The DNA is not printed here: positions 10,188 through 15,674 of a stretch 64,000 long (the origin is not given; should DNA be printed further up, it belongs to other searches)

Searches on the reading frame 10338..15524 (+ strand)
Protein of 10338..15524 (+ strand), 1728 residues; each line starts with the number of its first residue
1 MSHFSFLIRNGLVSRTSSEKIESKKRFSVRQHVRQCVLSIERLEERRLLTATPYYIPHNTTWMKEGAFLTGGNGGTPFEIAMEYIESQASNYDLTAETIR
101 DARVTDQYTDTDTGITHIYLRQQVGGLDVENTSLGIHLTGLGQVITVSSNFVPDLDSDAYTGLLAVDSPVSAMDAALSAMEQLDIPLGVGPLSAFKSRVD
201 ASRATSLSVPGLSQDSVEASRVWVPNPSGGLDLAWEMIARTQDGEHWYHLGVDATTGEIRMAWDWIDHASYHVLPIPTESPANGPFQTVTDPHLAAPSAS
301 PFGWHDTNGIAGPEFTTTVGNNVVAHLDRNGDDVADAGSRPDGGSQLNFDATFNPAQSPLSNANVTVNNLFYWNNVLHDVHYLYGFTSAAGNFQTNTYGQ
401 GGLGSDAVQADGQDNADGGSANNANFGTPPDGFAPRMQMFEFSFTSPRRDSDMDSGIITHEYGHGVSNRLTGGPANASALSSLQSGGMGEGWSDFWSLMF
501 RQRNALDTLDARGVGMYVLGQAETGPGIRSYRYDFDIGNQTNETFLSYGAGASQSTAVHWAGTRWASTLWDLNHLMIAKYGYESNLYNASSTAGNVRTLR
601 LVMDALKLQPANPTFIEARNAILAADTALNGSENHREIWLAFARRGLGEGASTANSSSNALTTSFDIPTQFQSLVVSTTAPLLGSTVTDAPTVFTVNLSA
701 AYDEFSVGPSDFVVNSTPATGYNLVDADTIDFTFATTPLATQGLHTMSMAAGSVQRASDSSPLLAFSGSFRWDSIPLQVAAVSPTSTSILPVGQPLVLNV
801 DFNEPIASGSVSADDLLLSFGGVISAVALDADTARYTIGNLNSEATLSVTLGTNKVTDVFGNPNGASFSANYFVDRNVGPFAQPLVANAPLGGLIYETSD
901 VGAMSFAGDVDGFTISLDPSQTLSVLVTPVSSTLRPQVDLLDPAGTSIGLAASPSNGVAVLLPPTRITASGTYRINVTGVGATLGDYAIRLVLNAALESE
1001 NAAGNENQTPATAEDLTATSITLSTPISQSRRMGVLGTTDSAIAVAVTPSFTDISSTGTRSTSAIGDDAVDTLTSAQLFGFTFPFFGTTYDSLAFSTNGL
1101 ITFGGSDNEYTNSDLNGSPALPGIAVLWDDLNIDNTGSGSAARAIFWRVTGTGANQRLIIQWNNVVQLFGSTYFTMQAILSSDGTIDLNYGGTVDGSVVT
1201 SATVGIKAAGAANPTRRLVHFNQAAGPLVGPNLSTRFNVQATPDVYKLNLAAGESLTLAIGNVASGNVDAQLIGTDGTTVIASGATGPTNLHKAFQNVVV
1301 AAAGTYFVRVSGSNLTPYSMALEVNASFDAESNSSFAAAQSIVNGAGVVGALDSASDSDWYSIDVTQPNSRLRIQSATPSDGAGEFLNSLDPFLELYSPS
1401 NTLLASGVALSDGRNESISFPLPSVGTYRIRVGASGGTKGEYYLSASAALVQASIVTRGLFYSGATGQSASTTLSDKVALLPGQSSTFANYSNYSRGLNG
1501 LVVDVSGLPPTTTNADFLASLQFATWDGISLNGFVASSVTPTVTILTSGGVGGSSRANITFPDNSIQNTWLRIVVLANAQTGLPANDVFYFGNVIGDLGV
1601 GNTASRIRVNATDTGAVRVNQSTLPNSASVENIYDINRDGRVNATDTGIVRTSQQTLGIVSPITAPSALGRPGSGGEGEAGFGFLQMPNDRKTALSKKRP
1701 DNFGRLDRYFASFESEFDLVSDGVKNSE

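Call 86: search_protein_families(library=pfam, proteins=[window:10338-15524:+], max_evalue=0.00001)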
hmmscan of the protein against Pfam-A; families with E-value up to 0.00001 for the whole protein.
window:10338-15524:+ (1728 aa): 3 families
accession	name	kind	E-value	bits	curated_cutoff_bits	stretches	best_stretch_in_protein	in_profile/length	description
PF02128.21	Peptidase_M36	-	7.7e-124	414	23.3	1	270-651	1-368/368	Fungalysin metallopeptidase (M36)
PF04151.21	PPC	-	2.8e-12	47.8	25.9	1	1357-1433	1-69/70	Bacterial pre-peptidase C-terminal domain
PF07504.19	FTP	-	9.6e-09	35.4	21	1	103-151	4-51/51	Fungalysin/Thermolysin Propeptide Motif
